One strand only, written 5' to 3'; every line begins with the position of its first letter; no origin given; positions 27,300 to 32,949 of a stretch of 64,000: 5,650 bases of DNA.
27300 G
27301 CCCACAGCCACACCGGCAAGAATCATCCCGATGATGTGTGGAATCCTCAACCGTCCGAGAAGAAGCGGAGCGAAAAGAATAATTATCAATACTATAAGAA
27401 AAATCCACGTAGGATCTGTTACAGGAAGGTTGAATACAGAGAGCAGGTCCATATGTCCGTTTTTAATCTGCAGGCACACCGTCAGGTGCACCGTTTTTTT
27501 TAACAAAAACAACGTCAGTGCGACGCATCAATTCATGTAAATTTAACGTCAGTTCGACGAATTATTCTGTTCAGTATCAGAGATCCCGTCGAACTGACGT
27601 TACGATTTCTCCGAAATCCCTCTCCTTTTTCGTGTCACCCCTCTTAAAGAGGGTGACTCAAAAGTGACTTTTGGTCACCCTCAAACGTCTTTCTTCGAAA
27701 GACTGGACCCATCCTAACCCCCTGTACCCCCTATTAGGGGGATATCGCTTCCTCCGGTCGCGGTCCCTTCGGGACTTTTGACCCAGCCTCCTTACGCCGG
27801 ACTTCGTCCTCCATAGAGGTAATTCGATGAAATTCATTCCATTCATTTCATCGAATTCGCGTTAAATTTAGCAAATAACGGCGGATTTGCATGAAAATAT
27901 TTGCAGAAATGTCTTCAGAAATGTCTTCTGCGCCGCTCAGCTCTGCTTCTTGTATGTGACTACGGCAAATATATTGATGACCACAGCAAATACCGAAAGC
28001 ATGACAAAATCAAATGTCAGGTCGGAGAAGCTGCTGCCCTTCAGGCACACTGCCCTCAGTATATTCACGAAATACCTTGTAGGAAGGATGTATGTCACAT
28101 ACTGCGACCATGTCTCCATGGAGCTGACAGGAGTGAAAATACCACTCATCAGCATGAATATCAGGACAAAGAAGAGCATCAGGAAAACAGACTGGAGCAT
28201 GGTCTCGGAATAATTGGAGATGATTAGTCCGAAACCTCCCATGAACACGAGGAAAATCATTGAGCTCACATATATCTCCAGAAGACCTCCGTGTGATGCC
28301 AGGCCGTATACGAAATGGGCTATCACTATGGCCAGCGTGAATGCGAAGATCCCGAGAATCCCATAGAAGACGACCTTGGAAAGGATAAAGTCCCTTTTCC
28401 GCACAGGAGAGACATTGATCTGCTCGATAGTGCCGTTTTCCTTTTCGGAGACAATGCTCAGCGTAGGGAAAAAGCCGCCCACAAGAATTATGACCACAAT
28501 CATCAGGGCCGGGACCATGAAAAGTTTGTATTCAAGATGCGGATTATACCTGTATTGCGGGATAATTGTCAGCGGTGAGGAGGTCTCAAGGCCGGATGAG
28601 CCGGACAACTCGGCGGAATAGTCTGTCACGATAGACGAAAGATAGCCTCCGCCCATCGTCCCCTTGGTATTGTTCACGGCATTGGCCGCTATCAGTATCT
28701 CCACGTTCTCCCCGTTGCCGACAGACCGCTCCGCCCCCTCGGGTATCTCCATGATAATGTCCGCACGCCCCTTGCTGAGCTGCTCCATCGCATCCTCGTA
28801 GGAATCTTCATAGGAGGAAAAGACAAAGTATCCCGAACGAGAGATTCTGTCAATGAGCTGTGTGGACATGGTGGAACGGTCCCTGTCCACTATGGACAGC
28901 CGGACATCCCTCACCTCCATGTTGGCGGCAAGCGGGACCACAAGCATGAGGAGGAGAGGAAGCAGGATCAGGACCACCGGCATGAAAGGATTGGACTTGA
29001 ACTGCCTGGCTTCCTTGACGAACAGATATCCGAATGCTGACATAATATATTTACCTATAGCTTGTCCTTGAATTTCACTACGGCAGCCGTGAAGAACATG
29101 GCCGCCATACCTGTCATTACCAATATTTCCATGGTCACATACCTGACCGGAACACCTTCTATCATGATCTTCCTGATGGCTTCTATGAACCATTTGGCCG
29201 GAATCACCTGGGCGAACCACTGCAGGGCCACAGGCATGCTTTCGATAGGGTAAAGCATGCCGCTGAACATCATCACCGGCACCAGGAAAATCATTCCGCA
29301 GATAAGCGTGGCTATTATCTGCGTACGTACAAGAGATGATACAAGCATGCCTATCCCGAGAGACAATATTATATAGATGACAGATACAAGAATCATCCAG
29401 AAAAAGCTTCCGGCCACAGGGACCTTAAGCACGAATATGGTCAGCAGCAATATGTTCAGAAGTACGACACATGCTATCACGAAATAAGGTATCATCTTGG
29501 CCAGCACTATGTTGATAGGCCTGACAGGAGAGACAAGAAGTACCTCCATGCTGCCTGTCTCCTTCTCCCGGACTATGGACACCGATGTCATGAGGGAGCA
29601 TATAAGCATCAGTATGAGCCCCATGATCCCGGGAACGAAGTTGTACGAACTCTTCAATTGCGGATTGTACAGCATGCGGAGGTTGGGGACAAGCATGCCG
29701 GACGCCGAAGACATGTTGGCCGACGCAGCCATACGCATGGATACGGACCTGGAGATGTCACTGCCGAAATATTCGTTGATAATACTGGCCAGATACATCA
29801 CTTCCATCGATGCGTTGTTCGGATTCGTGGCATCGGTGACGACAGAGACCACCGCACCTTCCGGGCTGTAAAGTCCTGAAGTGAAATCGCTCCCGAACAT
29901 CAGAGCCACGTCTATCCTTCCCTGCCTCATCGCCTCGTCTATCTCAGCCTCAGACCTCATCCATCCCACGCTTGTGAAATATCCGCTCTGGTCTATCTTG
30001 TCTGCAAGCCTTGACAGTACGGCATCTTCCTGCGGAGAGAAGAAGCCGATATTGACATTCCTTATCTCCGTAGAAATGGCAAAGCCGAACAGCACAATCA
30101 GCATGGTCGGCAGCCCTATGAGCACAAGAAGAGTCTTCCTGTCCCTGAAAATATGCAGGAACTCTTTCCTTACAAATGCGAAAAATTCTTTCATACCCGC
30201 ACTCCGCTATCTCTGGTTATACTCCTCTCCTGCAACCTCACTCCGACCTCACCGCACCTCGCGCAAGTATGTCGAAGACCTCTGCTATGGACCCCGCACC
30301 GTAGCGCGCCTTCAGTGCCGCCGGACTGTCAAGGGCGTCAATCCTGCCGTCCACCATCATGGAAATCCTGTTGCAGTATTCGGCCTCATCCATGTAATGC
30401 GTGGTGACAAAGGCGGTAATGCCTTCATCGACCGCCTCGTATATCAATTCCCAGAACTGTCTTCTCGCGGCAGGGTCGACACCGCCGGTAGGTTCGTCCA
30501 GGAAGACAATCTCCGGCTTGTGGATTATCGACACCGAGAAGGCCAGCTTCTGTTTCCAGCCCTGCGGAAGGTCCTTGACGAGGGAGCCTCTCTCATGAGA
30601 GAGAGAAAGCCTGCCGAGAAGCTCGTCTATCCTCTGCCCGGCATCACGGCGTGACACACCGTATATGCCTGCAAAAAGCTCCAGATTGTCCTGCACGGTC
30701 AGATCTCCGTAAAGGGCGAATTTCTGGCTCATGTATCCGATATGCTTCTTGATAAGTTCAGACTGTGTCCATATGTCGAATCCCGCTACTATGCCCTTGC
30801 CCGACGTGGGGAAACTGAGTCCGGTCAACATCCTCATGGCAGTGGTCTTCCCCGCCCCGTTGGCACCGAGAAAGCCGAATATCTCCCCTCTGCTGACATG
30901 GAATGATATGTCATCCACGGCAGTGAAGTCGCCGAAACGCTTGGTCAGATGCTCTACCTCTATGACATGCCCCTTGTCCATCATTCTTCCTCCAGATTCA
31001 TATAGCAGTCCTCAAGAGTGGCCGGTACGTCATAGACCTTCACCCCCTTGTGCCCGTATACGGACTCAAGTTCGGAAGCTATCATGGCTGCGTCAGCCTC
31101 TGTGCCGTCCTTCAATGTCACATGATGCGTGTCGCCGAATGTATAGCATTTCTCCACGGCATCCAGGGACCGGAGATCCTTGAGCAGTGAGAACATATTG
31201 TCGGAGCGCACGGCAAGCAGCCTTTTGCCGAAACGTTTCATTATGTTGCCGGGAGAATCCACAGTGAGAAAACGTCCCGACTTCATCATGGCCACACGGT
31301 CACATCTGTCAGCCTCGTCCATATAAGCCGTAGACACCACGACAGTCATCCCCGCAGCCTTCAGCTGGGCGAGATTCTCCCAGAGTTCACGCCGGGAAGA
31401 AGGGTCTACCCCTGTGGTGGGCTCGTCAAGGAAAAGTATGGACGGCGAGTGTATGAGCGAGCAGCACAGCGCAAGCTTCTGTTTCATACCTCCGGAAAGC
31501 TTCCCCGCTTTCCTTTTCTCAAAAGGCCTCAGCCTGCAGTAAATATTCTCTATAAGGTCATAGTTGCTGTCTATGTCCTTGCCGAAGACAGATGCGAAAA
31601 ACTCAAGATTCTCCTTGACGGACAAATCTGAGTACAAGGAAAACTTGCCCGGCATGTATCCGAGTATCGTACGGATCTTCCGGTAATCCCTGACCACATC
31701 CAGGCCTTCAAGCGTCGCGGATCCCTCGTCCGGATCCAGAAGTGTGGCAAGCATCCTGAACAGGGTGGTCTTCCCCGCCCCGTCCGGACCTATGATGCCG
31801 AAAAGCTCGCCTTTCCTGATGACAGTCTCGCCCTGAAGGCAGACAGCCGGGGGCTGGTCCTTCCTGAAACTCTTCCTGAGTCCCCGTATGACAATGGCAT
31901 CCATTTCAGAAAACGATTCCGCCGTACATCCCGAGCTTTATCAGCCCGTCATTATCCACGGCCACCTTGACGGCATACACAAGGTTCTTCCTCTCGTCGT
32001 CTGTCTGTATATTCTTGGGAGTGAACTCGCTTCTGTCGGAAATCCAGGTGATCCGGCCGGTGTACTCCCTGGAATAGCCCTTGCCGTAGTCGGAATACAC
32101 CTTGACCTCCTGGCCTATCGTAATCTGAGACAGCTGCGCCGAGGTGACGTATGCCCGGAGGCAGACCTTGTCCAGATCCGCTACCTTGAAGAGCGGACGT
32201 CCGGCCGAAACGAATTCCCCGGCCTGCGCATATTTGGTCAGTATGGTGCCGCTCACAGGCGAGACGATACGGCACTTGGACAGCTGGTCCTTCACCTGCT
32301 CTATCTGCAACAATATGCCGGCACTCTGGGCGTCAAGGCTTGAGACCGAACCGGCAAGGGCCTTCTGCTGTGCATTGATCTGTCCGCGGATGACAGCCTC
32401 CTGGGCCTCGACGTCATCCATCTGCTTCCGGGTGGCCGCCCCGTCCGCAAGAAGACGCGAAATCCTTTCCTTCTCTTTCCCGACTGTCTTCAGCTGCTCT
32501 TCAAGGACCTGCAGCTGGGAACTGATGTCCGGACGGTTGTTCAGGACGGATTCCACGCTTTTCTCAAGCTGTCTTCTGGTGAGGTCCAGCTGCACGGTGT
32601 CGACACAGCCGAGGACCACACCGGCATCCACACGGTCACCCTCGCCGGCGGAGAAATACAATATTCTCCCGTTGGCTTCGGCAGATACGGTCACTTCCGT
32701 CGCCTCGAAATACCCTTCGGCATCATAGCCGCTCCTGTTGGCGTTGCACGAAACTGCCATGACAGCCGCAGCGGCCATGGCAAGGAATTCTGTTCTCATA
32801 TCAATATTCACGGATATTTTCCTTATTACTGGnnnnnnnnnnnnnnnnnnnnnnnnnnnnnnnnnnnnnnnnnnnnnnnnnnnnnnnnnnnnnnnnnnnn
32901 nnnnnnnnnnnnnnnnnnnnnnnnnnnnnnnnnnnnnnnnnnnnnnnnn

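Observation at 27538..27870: Non-autonomous mobile element family (MITE-like) with TA-N4-TA target duplications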

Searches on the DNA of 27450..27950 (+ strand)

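Call 38: search_dna_similar(query=window:27546-27862:+, collection=phages, mode=distant, max_evalue=0.01)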
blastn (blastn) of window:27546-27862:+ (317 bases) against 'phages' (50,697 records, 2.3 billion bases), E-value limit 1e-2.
No match.

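Call 60: search_rna_families(source=window, start=27450, end=27950, threshold=evalue, max_evalue=1)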
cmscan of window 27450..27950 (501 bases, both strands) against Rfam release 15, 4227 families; matches with E-value up to 1: 3.
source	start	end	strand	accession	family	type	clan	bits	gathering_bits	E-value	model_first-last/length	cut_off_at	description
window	27493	27664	-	RF02638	EF0605_EF0606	Gene; sRNA;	-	19.1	219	0.29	1-179/179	no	Enterococcus sRNA EF0605_EF0606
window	27823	27857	+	RF03803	MIR1886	Gene; miRNA;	-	18.4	62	0.72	1-52/52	no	MIR1886 microRNA precursor family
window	27571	27585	+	RF03092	Ocean-VII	Gene; sRNA;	-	12.6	53.5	0.65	1-41/41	no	Ocean-VII RNA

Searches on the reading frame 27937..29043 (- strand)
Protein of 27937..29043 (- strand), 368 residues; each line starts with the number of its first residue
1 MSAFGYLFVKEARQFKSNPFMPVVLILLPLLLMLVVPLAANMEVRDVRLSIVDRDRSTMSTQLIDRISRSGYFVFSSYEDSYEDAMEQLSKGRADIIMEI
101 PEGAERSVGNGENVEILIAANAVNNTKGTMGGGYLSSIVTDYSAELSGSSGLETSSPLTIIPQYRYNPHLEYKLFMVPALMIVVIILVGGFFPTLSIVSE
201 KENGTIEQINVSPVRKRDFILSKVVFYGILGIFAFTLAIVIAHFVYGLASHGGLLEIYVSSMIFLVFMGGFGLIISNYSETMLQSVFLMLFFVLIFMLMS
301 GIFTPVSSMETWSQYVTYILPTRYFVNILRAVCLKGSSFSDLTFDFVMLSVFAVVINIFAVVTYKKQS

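Call 32: find_encoding_contigs(protein=window:27937-29043:-, flank=2500, max_places=10)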
Protein window:27937-29043:- (368 aa): 20 contigs read that carry it; 10 places shown.
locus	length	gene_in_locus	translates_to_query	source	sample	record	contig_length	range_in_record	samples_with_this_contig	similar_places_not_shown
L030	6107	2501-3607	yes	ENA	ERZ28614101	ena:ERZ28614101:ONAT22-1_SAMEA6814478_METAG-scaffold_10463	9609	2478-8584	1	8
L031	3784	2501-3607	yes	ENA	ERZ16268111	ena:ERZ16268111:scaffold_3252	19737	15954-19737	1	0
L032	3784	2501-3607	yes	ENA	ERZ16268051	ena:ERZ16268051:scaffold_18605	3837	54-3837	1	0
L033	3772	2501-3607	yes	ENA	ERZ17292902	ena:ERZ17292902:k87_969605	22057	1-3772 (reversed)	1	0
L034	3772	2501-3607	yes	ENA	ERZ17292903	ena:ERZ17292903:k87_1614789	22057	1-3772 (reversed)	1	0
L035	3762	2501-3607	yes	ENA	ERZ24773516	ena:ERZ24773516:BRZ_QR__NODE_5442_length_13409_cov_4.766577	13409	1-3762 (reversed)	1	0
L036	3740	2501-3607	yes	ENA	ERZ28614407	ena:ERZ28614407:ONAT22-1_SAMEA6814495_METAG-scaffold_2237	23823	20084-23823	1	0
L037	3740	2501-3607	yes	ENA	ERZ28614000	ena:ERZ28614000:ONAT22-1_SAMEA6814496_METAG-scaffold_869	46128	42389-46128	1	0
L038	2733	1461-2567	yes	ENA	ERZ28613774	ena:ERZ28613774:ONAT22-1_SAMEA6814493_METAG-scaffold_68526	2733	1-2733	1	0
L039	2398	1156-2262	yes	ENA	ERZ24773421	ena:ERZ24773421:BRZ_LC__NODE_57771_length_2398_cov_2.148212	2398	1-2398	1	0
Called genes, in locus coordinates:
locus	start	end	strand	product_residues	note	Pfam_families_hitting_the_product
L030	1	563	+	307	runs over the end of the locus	PF00005:ABC_tran, PF13304:AAA_21 (weak)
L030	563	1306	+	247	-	PF00005:ABC_tran, PF13304:AAA_21 (weak)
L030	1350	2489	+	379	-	PF12679:ABC2_membrane_2, PF12698:ABC2_membrane_3, PF01061:ABC2_membrane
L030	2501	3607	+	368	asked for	PF12679:ABC2_membrane_2, PF12698:ABC2_membrane_3, PF01061:ABC2_membrane, PF12730:ABC2_membrane_4 (weak)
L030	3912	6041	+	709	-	PF00999:Na_H_Exchanger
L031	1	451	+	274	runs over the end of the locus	-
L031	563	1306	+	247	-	PF00005:ABC_tran, PF13304:AAA_21 (weak)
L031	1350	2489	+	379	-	PF12679:ABC2_membrane_2, PF12698:ABC2_membrane_3, PF01061:ABC2_membrane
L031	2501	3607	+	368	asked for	PF12679:ABC2_membrane_2, PF12698:ABC2_membrane_3, PF01061:ABC2_membrane, PF12730:ABC2_membrane_4 (weak)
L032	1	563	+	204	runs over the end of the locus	?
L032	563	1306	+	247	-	PF00005:ABC_tran, PF13304:AAA_21 (weak)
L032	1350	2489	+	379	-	PF12679:ABC2_membrane_2, PF12698:ABC2_membrane_3, PF01061:ABC2_membrane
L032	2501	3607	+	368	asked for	PF12679:ABC2_membrane_2, PF12698:ABC2_membrane_3, PF01061:ABC2_membrane, PF12730:ABC2_membrane_4 (weak)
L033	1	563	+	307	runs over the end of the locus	PF00005:ABC_tran, PF13304:AAA_21 (weak)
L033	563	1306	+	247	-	PF00005:ABC_tran, PF13304:AAA_21 (faint)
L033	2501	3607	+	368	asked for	PF12679:ABC2_membrane_2, PF12698:ABC2_membrane_3, PF01061:ABC2_membrane, PF12730:ABC2_membrane_4 (weak)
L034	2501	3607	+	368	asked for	PF12679:ABC2_membrane_2, PF12698:ABC2_membrane_3, PF01061:ABC2_membrane, PF12730:ABC2_membrane_4 (weak)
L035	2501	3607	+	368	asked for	PF12679:ABC2_membrane_2, PF12698:ABC2_membrane_3, PF01061:ABC2_membrane, PF12730:ABC2_membrane_4 (weak)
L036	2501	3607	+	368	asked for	PF12679:ABC2_membrane_2, PF12698:ABC2_membrane_3, PF01061:ABC2_membrane, PF12730:ABC2_membrane_4 (weak)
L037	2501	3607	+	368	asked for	PF12679:ABC2_membrane_2, PF12698:ABC2_membrane_3, PF01061:ABC2_membrane, PF12730:ABC2_membrane_4 (weak)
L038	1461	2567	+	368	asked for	PF12679:ABC2_membrane_2, PF12698:ABC2_membrane_3, PF01061:ABC2_membrane, PF12730:ABC2_membrane_4 (weak)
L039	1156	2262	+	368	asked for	PF12679:ABC2_membrane_2, PF12698:ABC2_membrane_3, PF01061:ABC2_membrane, PF12730:ABC2_membrane_4 (weak)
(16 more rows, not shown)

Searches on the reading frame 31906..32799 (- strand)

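Call 52: search_protein_families(library=pfam, max_evalue=0.00001, proteins=[window:31906-32799:-])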
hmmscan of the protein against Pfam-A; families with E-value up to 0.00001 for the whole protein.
window:31906-32799:- (297 aa): 3 families
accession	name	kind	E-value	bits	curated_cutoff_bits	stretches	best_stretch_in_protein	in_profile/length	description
PF13437.12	HlyD_3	-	4.4e-20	72.8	22.2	1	178-285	2-101/106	HlyD family secretion protein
PF16576.10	HlyD_D23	-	1e-16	61.3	30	1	33-255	17-186/214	Barrel-sandwich domain of CusB or HlyD membrane-fusion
PF12700.13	HlyD_2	-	5.9e-08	32.3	25.1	0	28-189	57-216/416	HlyD family secretion protein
